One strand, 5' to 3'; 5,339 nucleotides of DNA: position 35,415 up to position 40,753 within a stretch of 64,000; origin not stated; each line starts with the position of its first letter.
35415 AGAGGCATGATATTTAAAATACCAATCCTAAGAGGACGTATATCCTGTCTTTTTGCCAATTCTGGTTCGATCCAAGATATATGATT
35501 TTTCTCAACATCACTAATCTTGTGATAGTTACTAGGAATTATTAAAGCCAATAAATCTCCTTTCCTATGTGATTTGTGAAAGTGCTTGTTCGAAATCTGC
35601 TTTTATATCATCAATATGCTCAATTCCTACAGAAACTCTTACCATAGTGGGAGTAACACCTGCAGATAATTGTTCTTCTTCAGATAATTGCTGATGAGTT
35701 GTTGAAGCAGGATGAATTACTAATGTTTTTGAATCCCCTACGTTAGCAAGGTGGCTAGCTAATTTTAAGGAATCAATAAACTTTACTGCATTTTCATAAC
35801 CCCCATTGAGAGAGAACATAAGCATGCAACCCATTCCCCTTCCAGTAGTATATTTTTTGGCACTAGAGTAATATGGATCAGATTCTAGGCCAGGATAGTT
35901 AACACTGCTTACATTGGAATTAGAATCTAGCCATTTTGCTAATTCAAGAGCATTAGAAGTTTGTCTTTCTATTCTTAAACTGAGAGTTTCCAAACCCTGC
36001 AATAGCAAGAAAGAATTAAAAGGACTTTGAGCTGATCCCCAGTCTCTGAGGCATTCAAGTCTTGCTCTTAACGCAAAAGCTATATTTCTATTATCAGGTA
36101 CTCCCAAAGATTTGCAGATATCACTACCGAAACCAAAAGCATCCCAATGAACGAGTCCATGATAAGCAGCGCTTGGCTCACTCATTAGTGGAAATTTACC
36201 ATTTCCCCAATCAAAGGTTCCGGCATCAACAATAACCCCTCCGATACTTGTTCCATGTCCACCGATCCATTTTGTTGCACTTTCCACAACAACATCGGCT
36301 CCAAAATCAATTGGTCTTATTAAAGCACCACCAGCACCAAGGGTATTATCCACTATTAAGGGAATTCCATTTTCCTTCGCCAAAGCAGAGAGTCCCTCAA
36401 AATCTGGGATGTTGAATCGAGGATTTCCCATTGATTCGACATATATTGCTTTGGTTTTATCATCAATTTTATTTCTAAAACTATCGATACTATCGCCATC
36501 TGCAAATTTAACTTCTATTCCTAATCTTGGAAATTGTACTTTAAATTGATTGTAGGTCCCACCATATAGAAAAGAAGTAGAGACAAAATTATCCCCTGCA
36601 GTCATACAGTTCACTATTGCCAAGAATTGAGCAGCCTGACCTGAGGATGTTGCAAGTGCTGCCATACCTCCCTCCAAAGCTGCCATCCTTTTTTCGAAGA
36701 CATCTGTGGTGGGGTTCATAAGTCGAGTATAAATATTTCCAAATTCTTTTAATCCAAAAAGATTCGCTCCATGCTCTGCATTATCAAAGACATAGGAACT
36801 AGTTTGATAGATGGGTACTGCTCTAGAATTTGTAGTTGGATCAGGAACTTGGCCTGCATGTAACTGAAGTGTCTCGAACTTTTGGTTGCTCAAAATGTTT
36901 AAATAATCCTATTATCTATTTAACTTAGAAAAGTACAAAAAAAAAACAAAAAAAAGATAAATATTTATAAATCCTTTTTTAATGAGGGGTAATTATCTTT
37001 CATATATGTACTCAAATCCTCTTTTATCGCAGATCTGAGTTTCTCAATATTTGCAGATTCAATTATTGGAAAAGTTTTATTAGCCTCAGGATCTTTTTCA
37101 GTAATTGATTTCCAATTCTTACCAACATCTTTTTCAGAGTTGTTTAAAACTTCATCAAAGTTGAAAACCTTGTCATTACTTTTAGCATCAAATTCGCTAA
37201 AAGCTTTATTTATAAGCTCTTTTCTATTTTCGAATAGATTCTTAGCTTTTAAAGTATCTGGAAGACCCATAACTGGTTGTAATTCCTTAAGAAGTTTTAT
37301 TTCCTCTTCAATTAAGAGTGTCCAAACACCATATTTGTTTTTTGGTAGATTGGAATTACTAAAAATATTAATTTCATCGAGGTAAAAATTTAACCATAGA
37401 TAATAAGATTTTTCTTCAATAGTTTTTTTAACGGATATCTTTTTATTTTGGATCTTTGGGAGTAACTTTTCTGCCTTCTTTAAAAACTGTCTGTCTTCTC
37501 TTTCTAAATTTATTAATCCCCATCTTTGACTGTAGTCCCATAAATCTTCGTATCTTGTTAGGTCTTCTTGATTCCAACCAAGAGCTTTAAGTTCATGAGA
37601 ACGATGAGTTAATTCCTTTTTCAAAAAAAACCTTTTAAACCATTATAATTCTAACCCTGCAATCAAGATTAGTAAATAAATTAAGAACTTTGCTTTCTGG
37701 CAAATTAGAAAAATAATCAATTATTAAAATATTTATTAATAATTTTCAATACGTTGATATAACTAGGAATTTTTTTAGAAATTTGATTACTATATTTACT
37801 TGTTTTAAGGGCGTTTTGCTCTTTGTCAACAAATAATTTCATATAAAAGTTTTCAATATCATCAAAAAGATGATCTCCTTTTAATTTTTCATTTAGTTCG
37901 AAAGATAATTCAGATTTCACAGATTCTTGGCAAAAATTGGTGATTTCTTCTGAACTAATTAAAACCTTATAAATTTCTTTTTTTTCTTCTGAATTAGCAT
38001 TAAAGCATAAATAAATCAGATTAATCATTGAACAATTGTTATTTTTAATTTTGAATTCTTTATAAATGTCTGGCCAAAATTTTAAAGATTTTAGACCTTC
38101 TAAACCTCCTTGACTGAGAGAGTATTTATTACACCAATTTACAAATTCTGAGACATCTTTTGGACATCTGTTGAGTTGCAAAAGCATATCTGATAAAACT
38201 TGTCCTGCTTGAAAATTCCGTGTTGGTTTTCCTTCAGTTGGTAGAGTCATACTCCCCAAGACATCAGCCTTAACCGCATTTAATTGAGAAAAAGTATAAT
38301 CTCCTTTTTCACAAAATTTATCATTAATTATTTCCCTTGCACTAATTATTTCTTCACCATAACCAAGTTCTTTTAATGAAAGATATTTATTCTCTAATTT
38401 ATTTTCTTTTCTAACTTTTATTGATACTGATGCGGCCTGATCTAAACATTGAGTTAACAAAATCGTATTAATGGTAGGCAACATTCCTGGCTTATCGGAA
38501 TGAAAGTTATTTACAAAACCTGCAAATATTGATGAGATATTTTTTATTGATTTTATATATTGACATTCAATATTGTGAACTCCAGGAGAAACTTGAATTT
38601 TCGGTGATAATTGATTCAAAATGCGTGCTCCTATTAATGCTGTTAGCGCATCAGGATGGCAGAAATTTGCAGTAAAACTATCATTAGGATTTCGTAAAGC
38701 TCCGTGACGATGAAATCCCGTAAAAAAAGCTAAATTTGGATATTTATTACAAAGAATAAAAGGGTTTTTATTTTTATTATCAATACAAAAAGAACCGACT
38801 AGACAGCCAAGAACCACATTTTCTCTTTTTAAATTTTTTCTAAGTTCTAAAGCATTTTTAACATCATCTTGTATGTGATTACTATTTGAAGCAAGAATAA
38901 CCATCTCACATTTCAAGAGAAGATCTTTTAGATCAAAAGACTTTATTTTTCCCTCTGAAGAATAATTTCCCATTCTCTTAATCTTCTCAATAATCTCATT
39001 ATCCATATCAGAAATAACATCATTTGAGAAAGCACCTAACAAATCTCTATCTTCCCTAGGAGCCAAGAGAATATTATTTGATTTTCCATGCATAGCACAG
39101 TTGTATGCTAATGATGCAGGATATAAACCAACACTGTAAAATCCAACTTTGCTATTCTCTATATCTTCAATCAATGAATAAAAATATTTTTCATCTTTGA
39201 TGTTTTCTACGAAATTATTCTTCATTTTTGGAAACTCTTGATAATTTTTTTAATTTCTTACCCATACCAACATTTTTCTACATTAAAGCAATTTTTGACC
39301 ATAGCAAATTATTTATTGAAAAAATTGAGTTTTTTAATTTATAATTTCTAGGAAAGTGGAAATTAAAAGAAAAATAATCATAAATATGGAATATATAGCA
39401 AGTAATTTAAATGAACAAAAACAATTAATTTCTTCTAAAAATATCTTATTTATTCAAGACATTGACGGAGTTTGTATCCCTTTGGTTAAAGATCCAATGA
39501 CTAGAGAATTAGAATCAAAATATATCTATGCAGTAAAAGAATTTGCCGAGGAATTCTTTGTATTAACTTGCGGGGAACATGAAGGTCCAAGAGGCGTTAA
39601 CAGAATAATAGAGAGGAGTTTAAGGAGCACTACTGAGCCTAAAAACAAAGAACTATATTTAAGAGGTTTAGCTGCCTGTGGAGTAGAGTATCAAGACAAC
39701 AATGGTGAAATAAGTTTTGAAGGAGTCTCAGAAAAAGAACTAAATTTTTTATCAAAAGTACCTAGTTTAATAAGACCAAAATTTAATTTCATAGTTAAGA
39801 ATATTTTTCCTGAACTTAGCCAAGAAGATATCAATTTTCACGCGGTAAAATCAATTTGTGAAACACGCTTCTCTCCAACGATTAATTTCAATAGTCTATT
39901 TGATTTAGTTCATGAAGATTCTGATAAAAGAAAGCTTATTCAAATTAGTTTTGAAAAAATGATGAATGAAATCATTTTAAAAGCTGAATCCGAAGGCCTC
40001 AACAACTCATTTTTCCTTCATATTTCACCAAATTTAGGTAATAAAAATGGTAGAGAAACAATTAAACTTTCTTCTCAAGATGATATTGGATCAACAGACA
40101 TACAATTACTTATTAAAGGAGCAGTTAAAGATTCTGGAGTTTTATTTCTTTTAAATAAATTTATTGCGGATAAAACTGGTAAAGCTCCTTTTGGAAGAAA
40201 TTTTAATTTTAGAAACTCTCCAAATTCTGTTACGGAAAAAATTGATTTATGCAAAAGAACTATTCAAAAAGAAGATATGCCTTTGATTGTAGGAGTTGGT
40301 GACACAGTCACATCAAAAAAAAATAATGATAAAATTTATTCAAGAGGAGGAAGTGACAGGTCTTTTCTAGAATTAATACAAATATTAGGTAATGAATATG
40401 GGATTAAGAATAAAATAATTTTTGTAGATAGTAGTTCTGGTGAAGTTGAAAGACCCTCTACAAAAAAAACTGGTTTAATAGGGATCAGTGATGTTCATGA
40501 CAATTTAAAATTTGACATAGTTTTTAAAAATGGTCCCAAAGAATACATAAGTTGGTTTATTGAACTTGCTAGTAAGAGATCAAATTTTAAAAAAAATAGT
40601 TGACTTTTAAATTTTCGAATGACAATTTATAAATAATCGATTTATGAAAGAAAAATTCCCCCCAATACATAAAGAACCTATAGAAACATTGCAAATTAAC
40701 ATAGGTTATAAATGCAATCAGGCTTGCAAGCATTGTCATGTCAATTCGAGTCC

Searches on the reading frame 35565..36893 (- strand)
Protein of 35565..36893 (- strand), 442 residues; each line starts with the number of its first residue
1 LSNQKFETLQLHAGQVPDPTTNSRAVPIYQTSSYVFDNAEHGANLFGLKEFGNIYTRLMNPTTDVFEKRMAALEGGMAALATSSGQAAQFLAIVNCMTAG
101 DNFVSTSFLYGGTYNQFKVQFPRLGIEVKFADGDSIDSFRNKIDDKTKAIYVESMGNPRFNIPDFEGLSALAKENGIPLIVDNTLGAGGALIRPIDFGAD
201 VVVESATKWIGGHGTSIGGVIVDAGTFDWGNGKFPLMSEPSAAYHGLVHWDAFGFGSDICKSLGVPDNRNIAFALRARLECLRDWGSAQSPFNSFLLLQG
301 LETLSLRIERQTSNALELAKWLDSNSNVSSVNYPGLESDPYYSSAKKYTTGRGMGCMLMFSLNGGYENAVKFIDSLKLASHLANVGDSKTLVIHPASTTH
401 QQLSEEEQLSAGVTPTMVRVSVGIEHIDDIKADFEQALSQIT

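Call 61: search_protein_families(library=pfam, proteins=[window:35565-36893:-], max_evalue=0.00001)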
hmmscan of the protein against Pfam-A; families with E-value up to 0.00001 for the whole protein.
window:35565-36893:- (442 aa): 2 families
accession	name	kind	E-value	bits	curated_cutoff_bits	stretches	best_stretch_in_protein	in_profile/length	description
PF01053.26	Cys_Met_Meta_PP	-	9.3e-133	442.9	27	1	7-438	1-380/381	Cys/Met metabolism PLP-dependent enzyme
PF01041.23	DegT_DnrJ_EryC1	-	2.3e-07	30.8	19.8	1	60-185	23-148/360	DegT/DnrJ/EryC1/StrS aminotransferase family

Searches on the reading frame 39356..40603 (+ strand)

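Call 61: search_protein_families(library=pfam, proteins=[window:39356-40603:+], max_evalue=0.00001)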
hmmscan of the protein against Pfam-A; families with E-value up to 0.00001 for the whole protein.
window:39356-40603:+ (415 aa): 1 family
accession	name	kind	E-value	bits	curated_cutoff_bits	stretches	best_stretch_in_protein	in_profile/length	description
PF09506.15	Salt_tol_Pase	-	5.1e-149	496.7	25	1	29-405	1-388/388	Glucosylglycerol-phosphate phosphatase (Salt_tol_Pase)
